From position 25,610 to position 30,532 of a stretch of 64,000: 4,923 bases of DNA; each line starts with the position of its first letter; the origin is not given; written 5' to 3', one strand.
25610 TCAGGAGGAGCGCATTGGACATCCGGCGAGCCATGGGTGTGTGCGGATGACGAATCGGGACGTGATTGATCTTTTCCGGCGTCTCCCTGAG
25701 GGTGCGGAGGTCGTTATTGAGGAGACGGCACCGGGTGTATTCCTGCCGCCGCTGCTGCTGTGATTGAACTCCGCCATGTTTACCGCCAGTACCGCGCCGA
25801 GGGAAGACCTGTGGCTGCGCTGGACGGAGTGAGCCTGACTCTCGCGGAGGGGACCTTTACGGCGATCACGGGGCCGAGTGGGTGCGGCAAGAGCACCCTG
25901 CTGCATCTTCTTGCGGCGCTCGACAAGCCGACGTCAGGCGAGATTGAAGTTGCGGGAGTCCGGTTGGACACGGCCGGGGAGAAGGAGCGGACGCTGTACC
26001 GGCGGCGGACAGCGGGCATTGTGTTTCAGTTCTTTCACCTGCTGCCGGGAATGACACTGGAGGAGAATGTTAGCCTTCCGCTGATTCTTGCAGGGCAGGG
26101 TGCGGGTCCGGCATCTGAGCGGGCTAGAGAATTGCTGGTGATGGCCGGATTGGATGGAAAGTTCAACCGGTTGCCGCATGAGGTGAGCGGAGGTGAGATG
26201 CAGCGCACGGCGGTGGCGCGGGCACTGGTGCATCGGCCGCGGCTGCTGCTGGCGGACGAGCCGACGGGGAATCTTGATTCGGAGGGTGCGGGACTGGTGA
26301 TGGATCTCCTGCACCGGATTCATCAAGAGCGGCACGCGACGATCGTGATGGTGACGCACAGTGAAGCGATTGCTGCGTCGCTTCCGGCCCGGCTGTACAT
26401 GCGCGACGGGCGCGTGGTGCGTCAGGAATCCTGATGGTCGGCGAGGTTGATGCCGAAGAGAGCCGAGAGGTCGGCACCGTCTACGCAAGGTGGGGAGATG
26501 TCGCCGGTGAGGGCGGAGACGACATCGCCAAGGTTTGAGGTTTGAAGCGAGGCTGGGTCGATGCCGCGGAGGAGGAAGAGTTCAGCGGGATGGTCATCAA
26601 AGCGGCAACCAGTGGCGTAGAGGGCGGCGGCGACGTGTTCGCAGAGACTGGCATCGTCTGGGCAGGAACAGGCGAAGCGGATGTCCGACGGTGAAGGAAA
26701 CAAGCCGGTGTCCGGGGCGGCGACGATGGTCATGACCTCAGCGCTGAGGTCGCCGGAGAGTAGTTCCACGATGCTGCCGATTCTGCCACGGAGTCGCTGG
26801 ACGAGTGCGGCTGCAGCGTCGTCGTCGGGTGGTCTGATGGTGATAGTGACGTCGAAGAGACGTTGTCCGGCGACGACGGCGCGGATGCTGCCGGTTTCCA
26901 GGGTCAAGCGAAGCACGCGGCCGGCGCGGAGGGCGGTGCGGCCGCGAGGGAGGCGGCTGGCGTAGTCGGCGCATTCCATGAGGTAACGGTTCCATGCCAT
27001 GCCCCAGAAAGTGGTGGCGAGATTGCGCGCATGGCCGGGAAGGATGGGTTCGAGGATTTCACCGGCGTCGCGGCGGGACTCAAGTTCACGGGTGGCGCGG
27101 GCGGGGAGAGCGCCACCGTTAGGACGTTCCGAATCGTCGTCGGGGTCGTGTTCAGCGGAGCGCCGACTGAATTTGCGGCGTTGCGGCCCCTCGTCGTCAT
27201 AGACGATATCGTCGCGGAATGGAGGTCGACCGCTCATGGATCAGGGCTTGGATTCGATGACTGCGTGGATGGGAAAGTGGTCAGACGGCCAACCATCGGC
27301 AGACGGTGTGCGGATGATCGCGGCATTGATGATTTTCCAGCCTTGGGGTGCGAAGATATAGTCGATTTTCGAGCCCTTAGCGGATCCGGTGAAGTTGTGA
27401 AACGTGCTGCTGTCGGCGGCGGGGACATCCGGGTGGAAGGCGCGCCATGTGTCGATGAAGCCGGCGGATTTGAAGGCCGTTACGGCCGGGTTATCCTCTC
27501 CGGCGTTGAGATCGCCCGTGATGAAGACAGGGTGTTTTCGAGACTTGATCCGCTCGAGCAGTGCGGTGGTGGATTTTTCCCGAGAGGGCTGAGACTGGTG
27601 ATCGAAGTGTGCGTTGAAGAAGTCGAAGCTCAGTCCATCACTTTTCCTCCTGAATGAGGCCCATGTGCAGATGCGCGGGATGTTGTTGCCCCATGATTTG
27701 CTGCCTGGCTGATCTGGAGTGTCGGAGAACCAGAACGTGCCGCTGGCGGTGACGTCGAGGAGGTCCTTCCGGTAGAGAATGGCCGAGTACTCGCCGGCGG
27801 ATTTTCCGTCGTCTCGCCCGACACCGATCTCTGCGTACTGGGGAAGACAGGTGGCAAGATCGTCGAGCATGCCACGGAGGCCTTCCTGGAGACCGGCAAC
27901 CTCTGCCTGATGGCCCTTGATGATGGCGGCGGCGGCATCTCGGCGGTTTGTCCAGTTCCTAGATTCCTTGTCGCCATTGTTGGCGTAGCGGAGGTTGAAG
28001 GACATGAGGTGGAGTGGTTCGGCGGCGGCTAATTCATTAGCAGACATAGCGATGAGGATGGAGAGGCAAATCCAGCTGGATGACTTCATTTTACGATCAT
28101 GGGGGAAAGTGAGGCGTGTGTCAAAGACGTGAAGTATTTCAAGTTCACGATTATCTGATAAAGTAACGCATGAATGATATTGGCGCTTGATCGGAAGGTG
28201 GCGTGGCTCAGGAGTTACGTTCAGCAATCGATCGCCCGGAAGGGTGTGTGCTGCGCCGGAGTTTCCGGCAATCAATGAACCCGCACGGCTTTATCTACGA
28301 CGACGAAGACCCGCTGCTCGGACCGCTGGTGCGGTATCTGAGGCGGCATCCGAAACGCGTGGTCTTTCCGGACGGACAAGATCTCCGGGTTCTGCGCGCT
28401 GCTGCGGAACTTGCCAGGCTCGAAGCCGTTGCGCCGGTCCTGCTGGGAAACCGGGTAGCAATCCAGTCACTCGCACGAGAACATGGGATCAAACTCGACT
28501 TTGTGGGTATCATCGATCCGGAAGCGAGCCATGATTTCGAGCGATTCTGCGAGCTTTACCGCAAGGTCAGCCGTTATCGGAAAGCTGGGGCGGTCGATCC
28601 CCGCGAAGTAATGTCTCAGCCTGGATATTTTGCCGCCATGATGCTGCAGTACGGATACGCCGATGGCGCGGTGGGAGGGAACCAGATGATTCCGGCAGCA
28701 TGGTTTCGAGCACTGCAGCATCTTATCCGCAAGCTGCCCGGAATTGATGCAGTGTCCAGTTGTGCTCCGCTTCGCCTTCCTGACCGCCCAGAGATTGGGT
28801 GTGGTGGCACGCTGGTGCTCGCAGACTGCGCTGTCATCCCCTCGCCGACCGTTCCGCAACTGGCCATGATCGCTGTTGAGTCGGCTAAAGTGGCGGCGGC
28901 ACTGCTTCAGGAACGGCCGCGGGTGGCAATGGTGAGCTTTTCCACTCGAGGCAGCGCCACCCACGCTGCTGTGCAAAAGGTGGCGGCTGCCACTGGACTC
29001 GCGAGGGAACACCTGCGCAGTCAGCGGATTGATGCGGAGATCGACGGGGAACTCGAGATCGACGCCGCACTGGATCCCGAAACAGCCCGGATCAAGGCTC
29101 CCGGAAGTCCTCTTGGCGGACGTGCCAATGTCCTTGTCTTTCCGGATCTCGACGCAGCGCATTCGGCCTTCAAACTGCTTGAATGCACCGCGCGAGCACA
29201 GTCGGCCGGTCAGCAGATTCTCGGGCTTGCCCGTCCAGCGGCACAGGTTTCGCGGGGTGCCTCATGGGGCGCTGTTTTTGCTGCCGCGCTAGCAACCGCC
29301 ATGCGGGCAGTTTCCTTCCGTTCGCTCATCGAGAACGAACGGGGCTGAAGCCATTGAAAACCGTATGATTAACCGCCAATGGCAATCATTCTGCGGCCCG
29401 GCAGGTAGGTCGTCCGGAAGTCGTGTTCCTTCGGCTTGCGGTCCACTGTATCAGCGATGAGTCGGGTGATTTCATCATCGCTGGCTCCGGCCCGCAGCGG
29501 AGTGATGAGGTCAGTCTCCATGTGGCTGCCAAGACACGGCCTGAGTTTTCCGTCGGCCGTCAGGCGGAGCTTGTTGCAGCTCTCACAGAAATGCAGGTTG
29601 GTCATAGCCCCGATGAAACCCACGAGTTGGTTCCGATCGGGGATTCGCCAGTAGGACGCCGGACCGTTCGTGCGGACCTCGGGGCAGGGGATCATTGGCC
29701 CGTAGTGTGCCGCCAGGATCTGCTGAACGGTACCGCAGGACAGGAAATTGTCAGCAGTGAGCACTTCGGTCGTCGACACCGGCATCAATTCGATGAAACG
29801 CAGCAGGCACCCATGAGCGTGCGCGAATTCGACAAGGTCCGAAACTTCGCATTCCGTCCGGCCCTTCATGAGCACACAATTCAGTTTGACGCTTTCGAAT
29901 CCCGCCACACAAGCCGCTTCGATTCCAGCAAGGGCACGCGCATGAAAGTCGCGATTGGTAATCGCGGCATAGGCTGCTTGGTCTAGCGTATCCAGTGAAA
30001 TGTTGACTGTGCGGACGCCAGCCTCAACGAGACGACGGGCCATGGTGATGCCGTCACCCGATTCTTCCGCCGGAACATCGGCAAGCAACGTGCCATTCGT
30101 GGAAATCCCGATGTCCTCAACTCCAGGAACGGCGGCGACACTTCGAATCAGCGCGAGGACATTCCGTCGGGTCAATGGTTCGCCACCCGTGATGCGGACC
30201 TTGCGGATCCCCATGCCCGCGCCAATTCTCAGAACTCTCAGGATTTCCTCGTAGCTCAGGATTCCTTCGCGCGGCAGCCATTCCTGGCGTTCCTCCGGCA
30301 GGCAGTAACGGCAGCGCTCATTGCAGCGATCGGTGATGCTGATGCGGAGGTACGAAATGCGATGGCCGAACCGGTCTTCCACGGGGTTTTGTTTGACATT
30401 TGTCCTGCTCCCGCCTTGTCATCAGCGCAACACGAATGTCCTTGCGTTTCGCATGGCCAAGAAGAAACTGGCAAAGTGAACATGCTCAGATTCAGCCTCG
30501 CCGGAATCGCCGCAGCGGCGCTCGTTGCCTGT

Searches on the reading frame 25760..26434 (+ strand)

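Call 78: search_protein_families(library=pfam, proteins=[window:25760-26434:+], max_evalue=0.001)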
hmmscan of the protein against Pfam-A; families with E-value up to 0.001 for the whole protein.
window:25760-26434:+ (224 aa): 5 families
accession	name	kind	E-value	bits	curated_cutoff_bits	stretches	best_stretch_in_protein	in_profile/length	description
PF00005.33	ABC_tran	-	2e-32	113.1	25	1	21-169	1-136/137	ABC transporter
PF13304.12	AAA_21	-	5.4e-06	27.1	27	0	33-54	1-22/304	AAA domain, putative AbiEii toxin, Type IV TA system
PF13401.12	AAA_22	-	4.1e-05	24.3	27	1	31-135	5-64/130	AAA domain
PF13555.12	AAA_29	-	0.00021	21.4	27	1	22-49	13-40/61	P-loop containing region of AAA domain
PF13481.12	AAA_25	-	0.00026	21.1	27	0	26-53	28-55/195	AAA domain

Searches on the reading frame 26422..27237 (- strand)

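Call 78: search_protein_families(library=pfam, proteins=[window:26422-27237:-], max_evalue=0.001)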
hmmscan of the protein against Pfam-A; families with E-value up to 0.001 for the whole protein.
window:26422-27237:- (271 aa): 1 family
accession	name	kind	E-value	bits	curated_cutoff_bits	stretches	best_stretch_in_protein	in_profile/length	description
PF04434.22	SWIM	-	0.0005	20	19.6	1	190-209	15-37/38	SWIM zinc finger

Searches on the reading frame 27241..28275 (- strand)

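Call 78: search_protein_families(library=pfam, proteins=[window:27241-28275:-], max_evalue=0.001)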
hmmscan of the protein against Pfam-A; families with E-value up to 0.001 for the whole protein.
window:27241-28275:- (344 aa): 1 family
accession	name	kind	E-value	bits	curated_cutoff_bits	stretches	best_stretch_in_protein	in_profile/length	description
PF03372.29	Exo_endo_phos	-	2.4e-18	67.1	24.5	1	91-333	1-225/225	Endonuclease/Exonuclease/phosphatase family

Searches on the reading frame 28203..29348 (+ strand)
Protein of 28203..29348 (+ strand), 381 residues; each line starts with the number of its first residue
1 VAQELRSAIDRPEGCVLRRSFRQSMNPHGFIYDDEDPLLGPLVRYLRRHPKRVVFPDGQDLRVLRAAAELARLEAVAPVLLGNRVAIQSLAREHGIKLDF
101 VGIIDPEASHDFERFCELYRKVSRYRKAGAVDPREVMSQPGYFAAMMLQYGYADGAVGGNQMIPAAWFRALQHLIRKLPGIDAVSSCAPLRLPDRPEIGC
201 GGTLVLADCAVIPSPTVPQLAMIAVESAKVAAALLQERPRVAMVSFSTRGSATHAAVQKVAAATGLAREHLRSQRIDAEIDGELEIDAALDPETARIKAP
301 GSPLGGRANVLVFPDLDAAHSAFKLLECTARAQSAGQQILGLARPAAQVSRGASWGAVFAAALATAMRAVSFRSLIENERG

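Call 78: search_protein_families(library=pfam, proteins=[window:28203-29348:+], max_evalue=0.001)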
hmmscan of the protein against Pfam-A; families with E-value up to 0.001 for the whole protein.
window:28203-29348:+ (381 aa): 1 family
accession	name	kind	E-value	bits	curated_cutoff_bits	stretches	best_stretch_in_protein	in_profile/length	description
PF01515.24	PTA_PTB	-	1.4e-79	268.2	24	1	42-366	6-319/319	Phosphate acetyl/butaryl transferase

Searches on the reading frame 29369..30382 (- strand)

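Call 78: search_protein_families(library=pfam, proteins=[window:29369-30382:-], max_evalue=0.001)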
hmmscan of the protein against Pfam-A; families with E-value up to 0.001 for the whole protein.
window:29369-30382:- (337 aa): 2 families
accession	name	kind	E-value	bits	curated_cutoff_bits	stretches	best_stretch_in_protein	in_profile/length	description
PF04055.27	Radical_SAM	-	7.7e-31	107.9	29.5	1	14-187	1-166/166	Radical SAM superfamily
PF06463.18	Mob_synth_C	-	4.5e-30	104.7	37.4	1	194-321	3-127/128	Molybdenum Cofactor Synthesis C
